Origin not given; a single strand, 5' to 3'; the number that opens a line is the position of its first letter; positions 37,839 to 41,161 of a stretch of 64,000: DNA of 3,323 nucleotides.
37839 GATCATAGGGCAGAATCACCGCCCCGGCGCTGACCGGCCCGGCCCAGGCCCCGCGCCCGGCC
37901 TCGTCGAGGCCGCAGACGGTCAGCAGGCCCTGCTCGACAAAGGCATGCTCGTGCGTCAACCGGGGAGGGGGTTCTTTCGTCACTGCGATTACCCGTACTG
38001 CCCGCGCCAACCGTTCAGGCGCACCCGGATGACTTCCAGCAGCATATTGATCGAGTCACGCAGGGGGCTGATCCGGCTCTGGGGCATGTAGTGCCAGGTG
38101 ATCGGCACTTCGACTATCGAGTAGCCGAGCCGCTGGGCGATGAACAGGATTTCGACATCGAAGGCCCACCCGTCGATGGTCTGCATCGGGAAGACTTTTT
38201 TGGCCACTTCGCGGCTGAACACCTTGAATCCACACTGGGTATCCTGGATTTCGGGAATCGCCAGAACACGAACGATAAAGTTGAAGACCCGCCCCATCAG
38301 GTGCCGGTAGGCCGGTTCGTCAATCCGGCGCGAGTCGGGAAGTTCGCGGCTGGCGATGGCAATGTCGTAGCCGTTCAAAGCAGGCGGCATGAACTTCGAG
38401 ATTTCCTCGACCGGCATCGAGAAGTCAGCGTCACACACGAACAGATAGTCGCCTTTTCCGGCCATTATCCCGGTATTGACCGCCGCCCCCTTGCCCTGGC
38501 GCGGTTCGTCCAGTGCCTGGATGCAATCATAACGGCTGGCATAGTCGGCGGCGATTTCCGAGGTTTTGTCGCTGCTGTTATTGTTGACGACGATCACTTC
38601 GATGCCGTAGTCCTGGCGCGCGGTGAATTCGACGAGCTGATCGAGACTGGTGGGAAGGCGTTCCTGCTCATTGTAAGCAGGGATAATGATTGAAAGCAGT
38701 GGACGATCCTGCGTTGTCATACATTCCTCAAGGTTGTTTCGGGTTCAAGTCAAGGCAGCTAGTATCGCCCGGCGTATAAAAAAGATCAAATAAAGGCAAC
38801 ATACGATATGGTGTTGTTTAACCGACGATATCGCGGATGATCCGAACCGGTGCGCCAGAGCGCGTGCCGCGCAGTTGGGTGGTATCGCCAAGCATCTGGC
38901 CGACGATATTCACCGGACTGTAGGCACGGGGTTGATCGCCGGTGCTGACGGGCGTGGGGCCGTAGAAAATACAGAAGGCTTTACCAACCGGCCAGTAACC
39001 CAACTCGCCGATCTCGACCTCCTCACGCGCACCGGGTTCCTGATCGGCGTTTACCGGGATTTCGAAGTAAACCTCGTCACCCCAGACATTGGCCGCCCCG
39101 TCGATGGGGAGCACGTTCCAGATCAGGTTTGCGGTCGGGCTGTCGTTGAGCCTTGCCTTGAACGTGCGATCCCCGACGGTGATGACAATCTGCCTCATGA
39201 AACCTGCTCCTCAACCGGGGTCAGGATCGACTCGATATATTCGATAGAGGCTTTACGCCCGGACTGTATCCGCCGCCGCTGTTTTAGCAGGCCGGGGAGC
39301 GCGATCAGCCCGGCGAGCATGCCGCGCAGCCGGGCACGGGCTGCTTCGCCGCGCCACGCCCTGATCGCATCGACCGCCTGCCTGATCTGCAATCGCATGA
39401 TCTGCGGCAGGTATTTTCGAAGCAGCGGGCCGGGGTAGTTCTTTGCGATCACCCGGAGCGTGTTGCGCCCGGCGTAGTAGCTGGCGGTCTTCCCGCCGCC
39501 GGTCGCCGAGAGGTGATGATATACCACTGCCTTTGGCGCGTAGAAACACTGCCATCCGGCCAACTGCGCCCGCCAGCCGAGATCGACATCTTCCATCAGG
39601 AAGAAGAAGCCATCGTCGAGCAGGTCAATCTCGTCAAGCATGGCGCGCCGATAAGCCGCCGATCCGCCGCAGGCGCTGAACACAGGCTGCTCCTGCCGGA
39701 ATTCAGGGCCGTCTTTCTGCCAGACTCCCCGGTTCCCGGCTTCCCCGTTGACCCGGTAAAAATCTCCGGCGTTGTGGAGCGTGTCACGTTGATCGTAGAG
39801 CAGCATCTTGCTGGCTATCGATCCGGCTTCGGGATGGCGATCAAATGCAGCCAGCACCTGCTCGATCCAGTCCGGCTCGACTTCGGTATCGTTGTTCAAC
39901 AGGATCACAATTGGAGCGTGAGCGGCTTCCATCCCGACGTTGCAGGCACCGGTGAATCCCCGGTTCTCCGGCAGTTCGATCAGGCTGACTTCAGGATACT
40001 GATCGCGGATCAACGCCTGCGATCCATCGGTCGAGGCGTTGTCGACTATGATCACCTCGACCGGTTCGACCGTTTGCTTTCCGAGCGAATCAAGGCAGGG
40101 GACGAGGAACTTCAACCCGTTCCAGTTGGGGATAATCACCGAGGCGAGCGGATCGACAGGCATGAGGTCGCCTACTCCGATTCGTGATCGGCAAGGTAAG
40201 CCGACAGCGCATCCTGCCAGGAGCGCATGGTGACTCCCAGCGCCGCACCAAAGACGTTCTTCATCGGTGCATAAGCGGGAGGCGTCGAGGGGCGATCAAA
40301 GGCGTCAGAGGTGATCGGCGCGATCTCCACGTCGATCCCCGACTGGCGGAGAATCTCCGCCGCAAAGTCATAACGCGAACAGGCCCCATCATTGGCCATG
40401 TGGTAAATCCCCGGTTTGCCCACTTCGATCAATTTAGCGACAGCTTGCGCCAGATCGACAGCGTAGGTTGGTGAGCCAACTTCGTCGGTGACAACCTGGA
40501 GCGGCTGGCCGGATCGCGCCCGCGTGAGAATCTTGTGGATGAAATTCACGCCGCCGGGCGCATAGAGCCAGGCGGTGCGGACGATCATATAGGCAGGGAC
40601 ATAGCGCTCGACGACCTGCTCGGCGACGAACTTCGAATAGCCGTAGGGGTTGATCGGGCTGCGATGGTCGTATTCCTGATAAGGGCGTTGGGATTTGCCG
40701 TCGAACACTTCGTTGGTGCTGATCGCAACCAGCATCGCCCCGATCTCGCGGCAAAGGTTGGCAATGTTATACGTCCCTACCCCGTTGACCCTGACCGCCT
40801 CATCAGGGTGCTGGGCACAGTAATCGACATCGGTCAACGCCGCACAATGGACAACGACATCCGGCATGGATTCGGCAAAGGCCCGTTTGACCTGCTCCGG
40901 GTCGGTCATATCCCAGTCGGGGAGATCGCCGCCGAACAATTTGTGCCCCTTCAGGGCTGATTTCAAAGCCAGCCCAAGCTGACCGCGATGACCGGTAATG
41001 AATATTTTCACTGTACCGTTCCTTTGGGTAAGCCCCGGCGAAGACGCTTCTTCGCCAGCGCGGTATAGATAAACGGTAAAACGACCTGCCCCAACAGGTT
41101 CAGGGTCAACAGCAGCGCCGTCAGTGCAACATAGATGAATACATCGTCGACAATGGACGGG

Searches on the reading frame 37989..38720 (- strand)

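Call 41: search_protein_families(library=pfam, proteins=[window:37989-38720:-], max_evalue=0.001)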
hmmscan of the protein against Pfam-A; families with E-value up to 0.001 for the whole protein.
window:37989-38720:- (243 aa): 3 families
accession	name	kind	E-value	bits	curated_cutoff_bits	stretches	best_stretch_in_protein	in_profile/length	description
PF00535.33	Glycos_transf_2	-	8.6e-31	107.6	23.3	1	10-177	1-168/168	Glycosyl transferase family 2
PF13641.12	Glyco_tranf_2_3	-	1.6e-07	32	27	1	9-114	3-111/230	Glycosyltransferase like family 2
PF10111.15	Glyco_tranf_2_2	-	2.8e-07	30.8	27.3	1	10-104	1-96/276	Glycosyltransferase like family 2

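Call 49: search_protein_families(library=pfam, proteins=[window:37989-38720:-], max_evalue=5)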
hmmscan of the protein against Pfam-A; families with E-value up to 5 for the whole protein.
window:37989-38720:- (243 aa): 5 families
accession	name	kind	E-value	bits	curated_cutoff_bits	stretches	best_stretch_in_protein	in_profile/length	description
PF00535.33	Glycos_transf_2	-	8.6e-31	107.6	23.3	1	10-177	1-168/168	Glycosyl transferase family 2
PF13641.12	Glyco_tranf_2_3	-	1.6e-07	32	27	1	9-114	3-111/230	Glycosyltransferase like family 2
PF10111.15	Glyco_tranf_2_2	-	2.8e-07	30.8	27.3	1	10-104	1-96/276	Glycosyltransferase like family 2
PF13704.12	Glyco_tranf_2_4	-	0.014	16.3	27.5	1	41-99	21-81/98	Glycosyl transferase family 2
PF13733.12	Glyco_transf_7N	-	0.017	15.1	27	1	9-51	49-91/134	N-terminal region of glycosyl transferase group 7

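Call 56: search_protein_families(library=ncbifam, proteins=[window:37989-38720:-], max_evalue=0.001)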
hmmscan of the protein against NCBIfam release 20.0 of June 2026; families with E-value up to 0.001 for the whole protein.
window:37989-38720:- (243 aa): 22 families
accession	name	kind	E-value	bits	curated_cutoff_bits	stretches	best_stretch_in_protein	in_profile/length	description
NF007482.0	PRK10073.1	equivalog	5.2e-18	65.1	423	1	4-111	3-107/334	glycosyltransferase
TIGR04182.1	glyco_TIGR04182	equivalog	8.7e-17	61.4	325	1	10-233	3-217/293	S-layer glycoprotein N-glycosyltransferase AglJ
NF007986.1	PRK10714.1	equivalog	2.5e-16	59.6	529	1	9-175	8-171/316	undecaprenyl-phosphate 4-deoxy-4-formamido-L-arabinose transferase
NF041391.1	DPhHxTase_Halo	equivalog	8e-16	57.7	375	1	15-234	3-209/213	dolichyl-phosphate hexose transferase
NF038302.1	EPS_HpsE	equivalog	6.2e-15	55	300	1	9-99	3-96/307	hormogonium polysaccharide biosynthesis glycosyltransferase HpsE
TIGR03937.1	PgaC_IcaA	equivalog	1.7e-14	53.6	422.3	1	3-100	41-136/407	poly-beta-1,6-N-acetyl-D-glucosamine synthase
NF047588.1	GlcsyltransPgfSStrep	equivalog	3.4e-14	52.8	500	1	9-180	3-171/308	glycosyltransferase PgfS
TIGR04283.1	glyco_like_mftF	equivalog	4.1e-14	52.7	182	1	9-105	1-88/221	TIGR04283 family arsenosugar biosynthesis glycosyltransferase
NF041875.1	EPS_EpsD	equivalog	2.7e-13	50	370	1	9-143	1-133/325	exopolysaccharide biosynthesis glycosyltransferase EpsD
NF010496.0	PRK13915.1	equivalog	7.7e-11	41.6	262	1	8-117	32-145/307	glucosyl-3-phosphoglycerate synthase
NF058614.1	PPMAGASynPpgS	equivalog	1.3e-09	37.8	370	1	11-229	4-218/226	polyprenyl-phospho-N-acetylgalactosaminyl synthase PpgS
TIGR03469.1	HpnB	hypoth_equivalog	1.8e-09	37.1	379.25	1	5-110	42-156/386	hopene-associated glycosyltransferase HpnB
TIGR03111.1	glyc2_xrt_Gpos1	hypoth_equivalog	2e-09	36.7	363.95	1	5-110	47-152/439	TIGR03111 family XrtG-associated glycosyltransferase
NF047683.1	TeichurnBiosyTuaG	equivalog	3.4e-08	33.4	400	1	3-108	2-105/252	teichuronic acid biosynthesis protein TuaG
NF050050.1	ProtGlycPglI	equivalog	6.1e-07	29.1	500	1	7-123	2-117/306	GalNAc(5)-diNAcBac-PP-undecaprenol beta-1,3-glucosyltransferase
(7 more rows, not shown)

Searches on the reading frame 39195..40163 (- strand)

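Call 61: search_protein_families(library=pfam, proteins=[window:39195-40163:-], max_evalue=0.0001)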
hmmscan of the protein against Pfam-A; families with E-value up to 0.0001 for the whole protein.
window:39195-40163:- (322 aa): 4 families
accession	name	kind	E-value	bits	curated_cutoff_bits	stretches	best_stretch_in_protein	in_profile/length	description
PF00535.33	Glycos_transf_2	-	3.6e-31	108.8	23.3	1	8-179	1-167/168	Glycosyl transferase family 2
PF13641.12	Glyco_tranf_2_3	-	2.4e-18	67.4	27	1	7-217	3-212/230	Glycosyltransferase like family 2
PF13632.12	Glyco_trans_2_3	-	4.5e-09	36.9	27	1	85-219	1-126/198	Glycosyl transferase family group 2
PF13506.12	Glyco_transf_21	-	4e-05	23.6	21.7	1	74-219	22-157/174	Glycosyl transferase family 21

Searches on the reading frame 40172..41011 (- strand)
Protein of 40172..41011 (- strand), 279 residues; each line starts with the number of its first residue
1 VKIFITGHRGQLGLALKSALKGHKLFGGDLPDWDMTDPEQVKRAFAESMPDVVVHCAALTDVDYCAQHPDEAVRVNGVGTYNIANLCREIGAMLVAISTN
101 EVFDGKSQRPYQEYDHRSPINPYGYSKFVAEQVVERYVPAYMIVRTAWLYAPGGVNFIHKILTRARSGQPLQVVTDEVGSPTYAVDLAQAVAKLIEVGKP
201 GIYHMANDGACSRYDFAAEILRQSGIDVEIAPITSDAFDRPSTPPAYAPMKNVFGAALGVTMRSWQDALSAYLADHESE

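Call 41: search_protein_families(library=pfam, proteins=[window:40172-41011:-], max_evalue=0.001)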
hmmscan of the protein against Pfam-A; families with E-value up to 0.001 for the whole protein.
window:40172-41011:- (279 aa): 7 families
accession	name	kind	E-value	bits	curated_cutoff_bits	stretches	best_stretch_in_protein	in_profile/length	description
PF04321.23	RmlD_sub_bind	-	3e-82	276.4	27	1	1-275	1-284/287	RmlD substrate binding domain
PF01370.27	Epimerase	-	1.4e-29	103.6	20.9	1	3-203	1-237/240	NAD dependent epimerase/dehydratase family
PF16363.11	GDP_Man_Dehyd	-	8.3e-22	78.5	27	1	32-146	58-176/332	GDP-mannose 4,6 dehydratase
PF02719.21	Polysacc_synt_2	-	7.4e-12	45.5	20.2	1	34-134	62-149/293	Polysaccharide biosynthesis protein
PF07993.18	NAD_binding_4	-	3.7e-11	43.1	20.1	1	51-146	90-204/258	Male sterility protein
PF01073.25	3Beta_HSD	-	2.1e-09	37.3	22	1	34-190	53-224/280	3-beta hydroxysteroid dehydrogenase/isomerase family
PF13460.12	NAD_binding_10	-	0.00037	20.8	27.2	1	33-154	46-151/184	NAD(P)H-binding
